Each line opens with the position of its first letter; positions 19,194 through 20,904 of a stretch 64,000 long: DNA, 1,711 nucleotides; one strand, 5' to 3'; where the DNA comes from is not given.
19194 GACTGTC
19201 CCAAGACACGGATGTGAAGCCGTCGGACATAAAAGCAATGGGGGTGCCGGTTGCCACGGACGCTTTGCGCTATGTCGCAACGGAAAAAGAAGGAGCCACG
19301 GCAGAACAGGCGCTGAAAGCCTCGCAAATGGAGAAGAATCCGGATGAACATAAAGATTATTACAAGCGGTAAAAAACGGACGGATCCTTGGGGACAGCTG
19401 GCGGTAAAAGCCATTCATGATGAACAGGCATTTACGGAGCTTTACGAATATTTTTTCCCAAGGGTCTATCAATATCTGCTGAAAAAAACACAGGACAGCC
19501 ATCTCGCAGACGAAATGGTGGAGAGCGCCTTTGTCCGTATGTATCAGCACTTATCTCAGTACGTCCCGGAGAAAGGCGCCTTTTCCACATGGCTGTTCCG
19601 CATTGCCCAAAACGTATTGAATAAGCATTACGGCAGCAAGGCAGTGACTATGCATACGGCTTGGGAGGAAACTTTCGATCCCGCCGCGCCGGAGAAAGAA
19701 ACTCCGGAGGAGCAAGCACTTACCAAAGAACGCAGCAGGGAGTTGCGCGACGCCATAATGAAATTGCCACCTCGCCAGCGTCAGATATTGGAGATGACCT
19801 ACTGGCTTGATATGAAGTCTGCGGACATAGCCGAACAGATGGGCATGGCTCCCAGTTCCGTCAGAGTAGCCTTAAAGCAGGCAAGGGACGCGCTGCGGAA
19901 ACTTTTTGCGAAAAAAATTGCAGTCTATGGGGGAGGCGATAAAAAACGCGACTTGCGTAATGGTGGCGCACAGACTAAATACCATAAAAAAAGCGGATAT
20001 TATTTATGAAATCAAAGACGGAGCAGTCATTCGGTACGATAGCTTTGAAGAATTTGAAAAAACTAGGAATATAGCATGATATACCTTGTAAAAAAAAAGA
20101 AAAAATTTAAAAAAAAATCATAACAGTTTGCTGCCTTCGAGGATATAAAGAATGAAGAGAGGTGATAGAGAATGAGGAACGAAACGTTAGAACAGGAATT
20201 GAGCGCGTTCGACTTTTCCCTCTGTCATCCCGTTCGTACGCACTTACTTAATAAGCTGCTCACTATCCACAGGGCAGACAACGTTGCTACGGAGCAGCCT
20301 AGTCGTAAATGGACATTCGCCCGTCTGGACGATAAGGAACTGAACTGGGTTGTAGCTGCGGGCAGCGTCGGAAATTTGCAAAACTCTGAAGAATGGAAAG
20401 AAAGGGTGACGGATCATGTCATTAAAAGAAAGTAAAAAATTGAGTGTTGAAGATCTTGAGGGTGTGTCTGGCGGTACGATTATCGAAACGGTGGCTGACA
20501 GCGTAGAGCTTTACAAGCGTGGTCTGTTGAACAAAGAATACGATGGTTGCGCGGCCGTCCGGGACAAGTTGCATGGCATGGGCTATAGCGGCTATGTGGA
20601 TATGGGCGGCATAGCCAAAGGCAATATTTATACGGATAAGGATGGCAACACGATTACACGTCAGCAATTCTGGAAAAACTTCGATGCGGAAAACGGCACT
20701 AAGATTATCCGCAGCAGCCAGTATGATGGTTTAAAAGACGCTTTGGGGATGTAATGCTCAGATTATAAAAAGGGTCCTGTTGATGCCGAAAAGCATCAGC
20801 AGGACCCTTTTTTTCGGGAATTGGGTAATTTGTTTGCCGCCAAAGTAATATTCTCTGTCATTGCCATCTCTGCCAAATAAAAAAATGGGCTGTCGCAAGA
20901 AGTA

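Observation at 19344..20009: ECF-like sigma factor inside the array and a matching ECF-type promoter in front of every GG-leader transcription unit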

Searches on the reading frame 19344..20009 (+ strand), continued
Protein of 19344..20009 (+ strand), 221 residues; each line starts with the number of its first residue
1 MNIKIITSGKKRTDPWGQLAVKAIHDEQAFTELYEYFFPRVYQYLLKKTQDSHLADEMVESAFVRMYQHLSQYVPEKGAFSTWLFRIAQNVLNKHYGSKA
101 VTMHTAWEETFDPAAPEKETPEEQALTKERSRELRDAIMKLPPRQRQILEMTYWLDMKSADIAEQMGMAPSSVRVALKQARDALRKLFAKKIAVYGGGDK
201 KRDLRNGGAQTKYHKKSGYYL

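Call 35: search_protein_families(library=ncbifam, proteins=[L003:1310-2479:+, L003:2479-3480:+, L003:3477-5717:+, L003:5722-8514:+, L003:8511-10004:+, L004:9624-9953:+, L004:12579-15131:+], max_evalue=0.00001)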
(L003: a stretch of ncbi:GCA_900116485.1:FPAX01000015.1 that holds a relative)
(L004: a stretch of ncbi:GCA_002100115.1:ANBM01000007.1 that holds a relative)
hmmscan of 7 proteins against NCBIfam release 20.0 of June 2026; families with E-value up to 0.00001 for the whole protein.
L003:1310-2479:+ (389 aa): 12 families
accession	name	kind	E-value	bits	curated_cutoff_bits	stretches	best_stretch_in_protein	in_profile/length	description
TIGR01730.1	RND_mfp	subfamily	2.2e-46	158.3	94.9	1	66-382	21-321/322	efflux RND transporter periplasmic adaptor subunit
TIGR00999.1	8a0102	subfamily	2.9e-24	85.6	319.3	1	92-369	3-265/271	CzcB/NccB family metal efflux transporter periplasmic adaptor subunit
NF033138.2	RND-peri-MexC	equivalog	5.6e-23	81.7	625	1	65-383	57-372/375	MexC family multidrug efflux RND transporter periplasmic adaptor subunit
NF007132.1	PRK09578.1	equivalog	3.5e-15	55.7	512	1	90-385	84-378/396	MexX/AxyX family multidrug efflux RND transporter periplasmic adaptor subunit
NF008589.1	PRK11556.1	equivalog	3e-14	52.8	391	1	4-205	5-218/392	MdtA/MuxA family multidrug efflux RND transporter periplasmic adaptor subunit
NF000272.2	OqxA_adapt_sub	exception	1.7e-11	43.7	835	1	90-204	86-200/391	multidrug efflux RND transporter periplasmic adaptor subunit OqxA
NF011604.1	PRK15030.1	equivalog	3.3e-09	36.2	765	0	112-225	106-219/397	multidrug efflux RND transporter periplasmic adaptor subunit AcrA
NF008606.0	PRK11578.1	equivalog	3.7e-09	36.2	342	1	72-372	62-366/371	macrolide transporter subunit MacA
NF007850.1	PRK10559.1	equivalog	2.5e-08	33.4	400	1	62-210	33-179/303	p-hydroxybenzoic acid efflux pump subunit AaeA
NF045904.1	RND-peri-MexE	equivalog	4.8e-08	32.3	714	1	89-383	81-369/390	multidrug efflux RND transporter periplasmic adaptor subunit MexE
NF007362.0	PRK09859.1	equivalog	1.5e-07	30.9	738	0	79-189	69-179/385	multidrug transporter subunit MdtE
TIGR00998.1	8a0101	subfamily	4.5e-07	29.1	390.8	0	157-258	182-287/334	EmrA/EmrK family multidrug efflux transporter periplasmic adaptor subunit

L003:2479-3480:+ (333 aa): 4 families
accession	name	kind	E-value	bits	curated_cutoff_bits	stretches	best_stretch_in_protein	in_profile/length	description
TIGR03794.1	NHLM_micro_HlyD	equivalog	8.3e-62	209.4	156.2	2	152-327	246-420/421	NHLP bacteriocin system secretion protein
TIGR01843.1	type_I_hlyD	subfamily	1.5e-14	53.9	208.65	1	46-131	3-88/422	HlyD family type I secretion periplasmic adaptor subunit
TIGR01730.1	RND_mfp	subfamily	8.9e-07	28.2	94.9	0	155-190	22-57/322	efflux RND transporter periplasmic adaptor subunit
NF004547.1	PRK05889.1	equivalog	5.2e-06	26.6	75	0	93-117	46-70/71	biotin/lipoyl-binding carrier protein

L003:3477-5717:+ (746 aa): 186 families (the best 25 are shown)
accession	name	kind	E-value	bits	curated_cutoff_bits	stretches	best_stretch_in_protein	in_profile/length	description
TIGR03796.1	NHLM_micro_ABC1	equivalog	1.9e-295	981.7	853.3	1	22-735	1-710/710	NHLP family bacteriocin export ABC transporter peptidase/permease/ATPase subunit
TIGR01193.1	bacteriocin_ABC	subfamily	3.3e-107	359.8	523.85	1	28-735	1-707/708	peptide cleavage/export ABC transporter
TIGR01846.1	type_I_sec_HlyB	subfamily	9.8e-107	357.9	725.55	1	37-736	3-691/694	type I secretion system permease/ATPase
TIGR03797.1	NHLM_micro_ABC2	equivalog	2.2e-102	343.8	709.4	1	171-735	127-683/686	NHLP bacteriocin export ABC transporter permease/ATPase subunit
TIGR03375.1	type_I_sec_LssB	subfamily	8.8e-96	321.7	693.1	1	39-726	7-691/696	type I secretion system permease/ATPase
TIGR02203.1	MsbA_lipidA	equivalog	3.3e-94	316.4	602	1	204-734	38-566/572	lipid A export permease/ATP-binding protein MsbA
TIGR00958.1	3a01208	subfamily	8.5e-81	272.2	874.6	1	177-733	157-710/711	antigen peptide transporter 2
TIGR02204.1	MsbA_rel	hypoth_equivalog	2.4e-80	270.9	780.4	1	195-734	33-572/576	ABC transporter, permease/ATP-binding protein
NF052233.1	CphA_assoc_ABC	equivalog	4.5e-79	266.7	880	1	185-739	191-745/766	cyanophycin metabolism-associated ABC transporter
NF008381.0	PRK11176.1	equivalog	5.9e-75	252.8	867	1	206-733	51-575/582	lipid A ABC transporter ATP-binding protein/permease MsbA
TIGR01842.1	type_I_sec_PrtD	subfamily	3.9e-74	250.1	510.15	1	179-725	5-542/544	type I secretion system permease/ATPase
NF045513.1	HepA_fam_ABC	equivalog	9.5e-73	245.6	725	1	227-728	102-600/610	heterocyst formation ABC transporter subunit HepA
NF010178.0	PRK13657.1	equivalog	1.5e-67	228.4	733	1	177-736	16-569/588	glucan ABC transporter ATP-binding protein/ permease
NF008055.0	PRK10789.1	equivalog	3.8e-66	223.8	845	1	183-734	24-568/590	SmdA family multidrug ABC transporter permease/ATP-binding protein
NF045998.1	cleave_ABC_plasm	equivalog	7.5e-61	206.2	500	1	28-673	2-635/673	Mbov_0121 family peptidase domain-containing ABC transporter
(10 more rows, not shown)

L003:5722-8514:+ (930 aa): 185 families (the best 25 are shown)
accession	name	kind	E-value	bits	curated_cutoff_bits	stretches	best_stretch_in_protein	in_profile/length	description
TIGR03797.1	NHLM_micro_ABC2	equivalog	7.9e-217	722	709.4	1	205-919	4-686/686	NHLP bacteriocin export ABC transporter permease/ATPase subunit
TIGR03796.1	NHLM_micro_ABC1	equivalog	4.2e-93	312.8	853.3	1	352-916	158-710/710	NHLP family bacteriocin export ABC transporter peptidase/permease/ATPase subunit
TIGR01846.1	type_I_sec_HlyB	subfamily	1.4e-91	307.9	725.55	1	350-919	141-693/694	type I secretion system permease/ATPase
TIGR03375.1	type_I_sec_LssB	subfamily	7.5e-78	262.5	693.1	1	348-906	149-690/696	type I secretion system permease/ATPase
TIGR02203.1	MsbA_lipidA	equivalog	7e-77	259.2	602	1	348-918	10-569/572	lipid A export permease/ATP-binding protein MsbA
TIGR02204.1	MsbA_rel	hypoth_equivalog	2.6e-73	247.6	780.4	1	338-918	10-575/576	ABC transporter, permease/ATP-binding protein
TIGR01193.1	bacteriocin_ABC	subfamily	3.6e-70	237.3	523.85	1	331-916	141-707/708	peptide cleavage/export ABC transporter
NF010178.0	PRK13657.1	equivalog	5.3e-67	226.6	733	1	352-919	23-571/588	glucan ABC transporter ATP-binding protein/ permease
TIGR00958.1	3a01208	subfamily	6.2e-65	219.8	874.6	1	333-915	148-711/711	antigen peptide transporter 2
NF008381.0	PRK11176.1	equivalog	7e-65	219.5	867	1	334-919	16-580/582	lipid A ABC transporter ATP-binding protein/permease MsbA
NF045513.1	HepA_fam_ABC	equivalog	7.6e-64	216.2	725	1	387-911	94-602/610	heterocyst formation ABC transporter subunit HepA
NF052233.1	CphA_assoc_ABC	equivalog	1.7e-55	188.7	880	1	333-920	171-745/766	cyanophycin metabolism-associated ABC transporter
NF008379.0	PRK11174.1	equivalog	1e-54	186.2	684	1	693-918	357-584/588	heme ABC transporter permease/ATP-binding protein CydD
TIGR01192.1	chvA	subfamily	3.9e-54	184.3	585.4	1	623-918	283-570/585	glucan export ABC transporter ATP-binding protein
TIGR01842.1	type_I_sec_PrtD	subfamily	4.5e-52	177.3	510.15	1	352-906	10-542/544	type I secretion system permease/ATPase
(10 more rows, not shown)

L003:8511-10004:+ (497 aa): 7 families
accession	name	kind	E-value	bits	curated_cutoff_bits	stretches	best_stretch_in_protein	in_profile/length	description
TIGR01844.1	type_I_sec_TolC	subfamily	4.5e-41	141.2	225.15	1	137-464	74-399/414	TolC family outer membrane protein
TIGR01845.1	outer_NodT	subfamily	1.7e-28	99.7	210.05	1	154-463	146-458/460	efflux transporter outer membrane subunit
NF052390.1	efflux_OMP_AbuO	equivalog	7.6e-22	77.6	700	1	164-463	129-431/447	multidrug efflux outer membrane protein AbuO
NF033142.1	efflux_OM_AdeC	exception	1.6e-13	50.1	975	1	205-454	198-449/465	multidrug efflux RND transporter AdeABC outer membrane channel subunit AdeC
NF033143.1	efflux_OM_AdeK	equivalog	3.9e-13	49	900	1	194-454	187-449/480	multidrug efflux RND transporter AdeIJK outer membrane channel subunit AdeK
NF007002.0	PRK09465.1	equivalog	1.2e-07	30.6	495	0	310-463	263-424/460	outer membrane channel protein TolC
NF045679.1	DiMtlExpIhpA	equivalog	5e-07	28.7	650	0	332-466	283-416/424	divalent metal ion exporter subunit IhpA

L004:9624-9953:+ (109 aa): 3 families
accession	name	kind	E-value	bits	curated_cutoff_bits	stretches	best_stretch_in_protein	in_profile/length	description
TIGR00377.1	ant_ant_sig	superfamily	3.7e-16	58.9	53.45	1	3-107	2-108/108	anti-sigma factor antagonist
TIGR02886.1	spore_II_AA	equivalog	1.2e-08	34.9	114.75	1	11-104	6-101/106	anti-sigma F factor antagonist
NF033618.0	mlaB_1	equivalog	5.4e-08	33.2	90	1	15-88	10-81/94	lipid asymmetry maintenance protein MlaB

L004:12579-15131:+ (850 aa): 13 families
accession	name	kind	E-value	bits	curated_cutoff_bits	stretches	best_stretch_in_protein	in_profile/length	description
NF038263.1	prot_phos_SiaA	equivalog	1.8e-24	86.2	700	1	293-703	248-656/658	biofilm regulation protein phosphatase SiaA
NF045505.1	RR_RssB_Pseudo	equivalog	1.2e-15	57.5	700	1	445-702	136-389/394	two-component system response regulator RssB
NF045911.1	TCSHisKinNblS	equivalog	4.7e-13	48.4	1000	1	385-465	185-269/621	two-component system sensor histidine kinase NblS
NF012163.2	BaeS_SmeS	equivalog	3.8e-12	45.9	500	1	381-462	167-248/457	sensor histidine kinase efflux regulator BaeS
TIGR02865.1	spore_II_E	equivalog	4.6e-12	44.8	490.8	1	499-703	564-762/764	stage II sporulation protein E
NF033092.0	HK_WalK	equivalog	9e-10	37.7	725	1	371-453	177-252/594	cell wall metabolism sensor histidine kinase WalK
NF007837.0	PRK10549.1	equivalog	1.2e-09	37.5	603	1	395-460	181-246/466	envelope stress sensor histidine kinase BaeS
NF008184.0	PRK10935.1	equivalog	3e-09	36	553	1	377-463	151-238/565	nitrate/nitrite two-component system sensor histidine kinase NarQ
NF058645.1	MCPCtpMPsAe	equivalog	1.6e-07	30.5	900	1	354-467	185-296/558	methyl-accepting chemotaxis protein CtpM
NF041210.1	his_kin_PieS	equivalog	3.6e-07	29.5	850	1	405-463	194-250/474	two component system sensor histidine kinase PieS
NF040691.1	MtrAB_MtrB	equivalog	3.4e-06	26.3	450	0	399-455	209-265/507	MtrAB system histidine kinase MtrB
NF053592.1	HK_near_YfiR_like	equivalog_domain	4.1e-06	26.5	194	0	371-448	144-222/223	sensor histidine kinase, YfiR-like protein-associated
NF047496.1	HK_LIC11548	equivalog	8.6e-06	24.8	750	0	379-486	277-383/589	LIC_11548 family sensor histidine kinase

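Call 36: search_solved_structures(query=window:19344-19915:+, max_evalue=0.00001)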
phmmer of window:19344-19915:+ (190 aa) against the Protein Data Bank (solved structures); distinct sequences matched with E-value up to 0.00001: 12.
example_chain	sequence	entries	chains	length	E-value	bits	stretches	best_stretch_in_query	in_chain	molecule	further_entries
2q1z_A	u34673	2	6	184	2.3e-15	60.3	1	11-186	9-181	RpoE, ECF SigE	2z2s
5wuq_A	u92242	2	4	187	1.1e-14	58.2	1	25-187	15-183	ECF RNA polymerase sigma factor SigW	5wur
6dv9_F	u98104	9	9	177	7.4e-12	48.9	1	30-186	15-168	ECF RNA polymerase sigma factor SigL | RNA polymerase sigma factor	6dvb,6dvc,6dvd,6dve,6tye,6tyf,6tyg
4nqw_A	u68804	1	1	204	1.1e-10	45.1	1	22-187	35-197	ECF RNA polymerase sigma factor SigK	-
9m9d_F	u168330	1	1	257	4.5e-10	43.1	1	29-188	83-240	ECF RNA polymerase sigma factor SigE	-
9m9e_F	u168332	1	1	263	4.8e-10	43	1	29-188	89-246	ECF RNA polymerase sigma factor SigE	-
9m98_F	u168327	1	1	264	4.9e-10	43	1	29-188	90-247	ECF RNA polymerase sigma factor SigE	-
6in7_B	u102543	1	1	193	7.3e-10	42.4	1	26-187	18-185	RNA polymerase sigma-H factor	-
8z6g_B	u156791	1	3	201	8.1e-10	42.3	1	26-187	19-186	RNA polymerase sigma factor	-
6dxo_A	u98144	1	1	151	1.5e-08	38.1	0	26-99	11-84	RNA polymerase ECF-subfamily sigma factor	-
9isn_F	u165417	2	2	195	8.5e-08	35.7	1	20-187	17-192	ECF sigma factor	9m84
7qh5_A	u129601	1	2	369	2e-06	31.2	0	110-186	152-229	RNA polymerase sigma factor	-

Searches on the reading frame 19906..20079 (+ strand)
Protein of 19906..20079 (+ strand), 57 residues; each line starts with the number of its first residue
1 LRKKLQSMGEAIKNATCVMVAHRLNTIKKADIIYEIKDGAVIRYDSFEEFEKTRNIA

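Call 5: search_protein_families(library=pfam, proteins=[window:19906-20079:+], max_evalue=0.1)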
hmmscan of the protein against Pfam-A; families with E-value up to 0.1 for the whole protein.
window:19906-20079:+ (57 aa): 0 families

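Call 6: search_protein_families(library=ncbifam, proteins=[window:19906-20079:+], max_evalue=0.1)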
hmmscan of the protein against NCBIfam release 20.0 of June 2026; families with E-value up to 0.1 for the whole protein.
window:19906-20079:+ (57 aa): 28 families (the best 25 are shown)
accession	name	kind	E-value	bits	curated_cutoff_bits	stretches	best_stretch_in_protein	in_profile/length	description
NF008379.0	PRK11174.1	equivalog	4.5e-07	28.9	684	1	5-55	525-575/588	heme ABC transporter permease/ATP-binding protein CydD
TIGR03797.1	NHLM_micro_ABC2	equivalog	6.4e-07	28.3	709.4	1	14-52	635-673/686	NHLP bacteriocin export ABC transporter permease/ATPase subunit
NF010178.0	PRK13657.1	equivalog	8.2e-07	27.8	733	1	6-52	512-558/588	glucan ABC transporter ATP-binding protein/ permease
NF008381.0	PRK11176.1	equivalog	1.9e-06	26.5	867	1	7-50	522-565/582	lipid A ABC transporter ATP-binding protein/permease MsbA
TIGR01846.1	type_I_sec_HlyB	subfamily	3.4e-06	25.6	725.55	1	6-50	634-678/694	type I secretion system permease/ATPase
TIGR02203.1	MsbA_lipidA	equivalog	4.8e-06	25.3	602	1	6-48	511-553/572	lipid A export permease/ATP-binding protein MsbA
TIGR01192.1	chvA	subfamily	1.3e-05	24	585.4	1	12-52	518-558/585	glucan export ABC transporter ATP-binding protein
TIGR03796.1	NHLM_micro_ABC1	equivalog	2e-05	23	853.3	1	13-52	661-700/710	NHLP family bacteriocin export ABC transporter peptidase/permease/ATPase subunit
TIGR02204.1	MsbA_rel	hypoth_equivalog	5.1e-05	22.1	780.4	1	6-50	517-561/576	ABC transporter, permease/ATP-binding protein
NF008364.0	PRK11160.1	equivalog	6.3e-05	21.8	630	1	3-50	514-561/575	heme ABC transporter ATP-binding protein/permease CydC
NF045513.1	HepA_fam_ABC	equivalog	0.00021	19.9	725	1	8-54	553-599/610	heterocyst formation ABC transporter subunit HepA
TIGR00958.1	3a01208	subfamily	0.00026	19.4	874.6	1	10-53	660-703/711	antigen peptide transporter 2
NF008056.1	PRK10790.1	equivalog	0.0014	17.3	746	1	11-48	522-559/584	SmdB family multidrug efflux ABC transporter permease/ATP-binding protein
NF050066.1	LPSTprtrPglK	equivalog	0.0023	16.4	1000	1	10-39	529-558/558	BC-type lipopolysaccharide transporter PglK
NF010069.0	PRK13549.1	equivalog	0.0023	16.4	699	1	13-54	192-234/513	xylose ABC transporter ATP-binding protein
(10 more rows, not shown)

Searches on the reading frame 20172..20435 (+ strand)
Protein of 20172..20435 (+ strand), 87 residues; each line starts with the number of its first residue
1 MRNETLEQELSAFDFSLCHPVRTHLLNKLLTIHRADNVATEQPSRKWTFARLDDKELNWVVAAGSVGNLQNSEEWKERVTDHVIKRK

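Call 5: search_protein_families(library=pfam, proteins=[window:20172-20435:+], max_evalue=0.1)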
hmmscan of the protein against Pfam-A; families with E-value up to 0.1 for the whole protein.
window:20172-20435:+ (87 aa): 2 families
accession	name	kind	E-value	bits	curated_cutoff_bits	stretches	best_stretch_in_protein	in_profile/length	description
PF14217.11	DUF4327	-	0.067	13.8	27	0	5-22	39-56/67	Domain of unknown function (DUF4327)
PF23704.1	WH_GTF3C1_N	-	0.098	13.4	27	0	5-42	28-65/101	General transcription factor 3C polypeptide 1, winged-helix domain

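Call 6: search_protein_families(library=ncbifam, proteins=[window:20172-20435:+], max_evalue=0.1)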
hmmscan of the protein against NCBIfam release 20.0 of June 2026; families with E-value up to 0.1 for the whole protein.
window:20172-20435:+ (87 aa): 1 family
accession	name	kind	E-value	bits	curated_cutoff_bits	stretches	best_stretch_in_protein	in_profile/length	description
NF010303.0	PRK13740.1-4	equivalog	0.014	15.3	232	1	27-85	50-107/131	conjugal transfer relaxosome DNA-bindin protein TraY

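Call 26: find_homologous_proteins(query=window:20172-20435:+, max_evalue=0.01)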
Query window:20172-20435:+ (87 aa): 13 proteins with E <= 0.01 among 13 candidates.
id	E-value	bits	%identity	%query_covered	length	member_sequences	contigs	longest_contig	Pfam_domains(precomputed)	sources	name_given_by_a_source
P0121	2.8e-44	166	89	100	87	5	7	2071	-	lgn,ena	-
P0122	3.1e-36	141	75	100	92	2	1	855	-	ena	-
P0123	5.8e-36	140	75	100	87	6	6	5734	-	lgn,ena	-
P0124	1.9e-34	135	77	100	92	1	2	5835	-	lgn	-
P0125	2.1e-32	128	71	100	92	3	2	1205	-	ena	-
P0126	2.7e-32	128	73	95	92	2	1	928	-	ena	-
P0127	9.8e-32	126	71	100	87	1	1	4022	-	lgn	-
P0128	1.5e-31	126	72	95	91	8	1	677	-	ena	-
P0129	2.2e-31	125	71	99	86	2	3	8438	-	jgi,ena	-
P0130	4.4e-31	124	76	90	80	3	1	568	-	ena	-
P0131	4.6e-31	124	71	95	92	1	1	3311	-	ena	-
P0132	1.4e-27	113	71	89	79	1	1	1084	-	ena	-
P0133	3.1e-14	70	55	75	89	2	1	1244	-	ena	-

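Call 51: search_solved_structures(query=A2, max_evalue=10)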
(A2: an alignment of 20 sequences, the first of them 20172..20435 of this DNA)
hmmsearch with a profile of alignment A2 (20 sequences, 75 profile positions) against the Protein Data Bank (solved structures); distinct sequences matched with E-value up to 10: 4.
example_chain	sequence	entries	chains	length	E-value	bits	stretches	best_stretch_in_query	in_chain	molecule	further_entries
5um0_A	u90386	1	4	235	0.82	12.8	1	35-65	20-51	2,3-bisphosphoglycerate-dependent phosphoglycerate mutase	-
7sox_A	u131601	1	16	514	0.84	12.8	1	4-35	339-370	EH domain-containing protein 4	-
5mtv_A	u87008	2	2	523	0.86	12.8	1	4-35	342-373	EH domain-containing protein 4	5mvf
5zo3_A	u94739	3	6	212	1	12.5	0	22-58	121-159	Putative 3'-5' exonuclease family protein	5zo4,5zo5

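Call 52: search_protein_families(library=pfam, alignment_id=A2, max_evalue=1)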
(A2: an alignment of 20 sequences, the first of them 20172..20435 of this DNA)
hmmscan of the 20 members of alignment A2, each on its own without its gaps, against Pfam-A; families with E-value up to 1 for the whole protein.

A. member 1, window:20172-20435:+ (87 aa): 2 families
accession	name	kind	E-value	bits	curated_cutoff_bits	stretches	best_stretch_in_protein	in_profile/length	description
PF14217.11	DUF4327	-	0.067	13.8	27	0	5-22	39-56/67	Domain of unknown function (DUF4327)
PF23704.1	WH_GTF3C1_N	-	0.098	13.4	27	1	5-42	28-65/101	General transcription factor 3C polypeptide 1, winged-helix domain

B. families by the number of members that match (of 20 scanned): 9 families
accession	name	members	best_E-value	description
PF24878.1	YkcB_C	1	0.066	Putative mannosyltransferase YkcB-like, C-terminal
PF14217.11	DUF4327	1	0.067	Domain of unknown function (DUF4327)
PF16846.10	Cep3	1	0.075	Centromere DNA-binding protein complex CBF3 subunit B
PF23704.1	WH_GTF3C1_N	1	0.098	General transcription factor 3C polypeptide 1, winged-helix domain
PF21735.3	RtxA_C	1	0.13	C-terminal repeat from RTX toxins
PF08163.18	DNAPKcs_CC3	1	0.14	DNA-dependent protein kinase catalytic subunit, CC3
PF03394.18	Pox_E8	1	0.19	Poxvirus E8 protein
PF04604.19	L_biotic_typeA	1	0.2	Type-A lantibiotic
PF11444.14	DUF2895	1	0.21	Protein of unknown function (DUF2895)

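Call 59: predict_structure(alignment_id=A3)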
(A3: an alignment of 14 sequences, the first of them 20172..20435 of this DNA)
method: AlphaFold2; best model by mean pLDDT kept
length: 87 residues; sequences in the alignment: 14
mean_pLDDT: 54.3   pTM: 0.28
mean pLDDT of the five models: 54.3, 54.2, 54.1, 52.6, 51.3
residues with pLDDT >= 90: 0; 70-90: 5; 50-70: 53; < 50: 29
segments of 3 or more residues with pLDDT < 50: 1-4, 39-49, 64-70, 81-87
pLDDT, mean of each block of 10 residues (from residue 1): 51 60 70 58 46 55 49 52 44
secondary structure, 60 per line:
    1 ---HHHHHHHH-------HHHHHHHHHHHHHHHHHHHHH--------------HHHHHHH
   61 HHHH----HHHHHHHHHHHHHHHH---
elements in order: H4-11 H19-39 H54-64 H69-84

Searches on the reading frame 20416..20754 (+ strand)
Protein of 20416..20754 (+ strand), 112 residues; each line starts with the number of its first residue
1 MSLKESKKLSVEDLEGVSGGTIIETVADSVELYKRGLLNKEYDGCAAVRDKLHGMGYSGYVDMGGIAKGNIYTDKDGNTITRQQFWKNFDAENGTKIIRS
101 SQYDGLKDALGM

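Call 5: search_protein_families(library=pfam, proteins=[window:20416-20754:+], max_evalue=0.1)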
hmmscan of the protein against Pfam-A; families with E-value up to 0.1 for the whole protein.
window:20416-20754:+ (112 aa): 0 families

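Call 6: search_protein_families(library=ncbifam, proteins=[window:20416-20754:+], max_evalue=0.1)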
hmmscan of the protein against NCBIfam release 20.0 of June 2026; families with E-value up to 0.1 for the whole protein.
window:20416-20754:+ (112 aa): 1 family
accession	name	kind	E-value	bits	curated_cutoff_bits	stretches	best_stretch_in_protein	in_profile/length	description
NF050038.1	rSAM_RiPP_GggB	equivalog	0.046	12.7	650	1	5-56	117-168/398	streptosactin maturase GggB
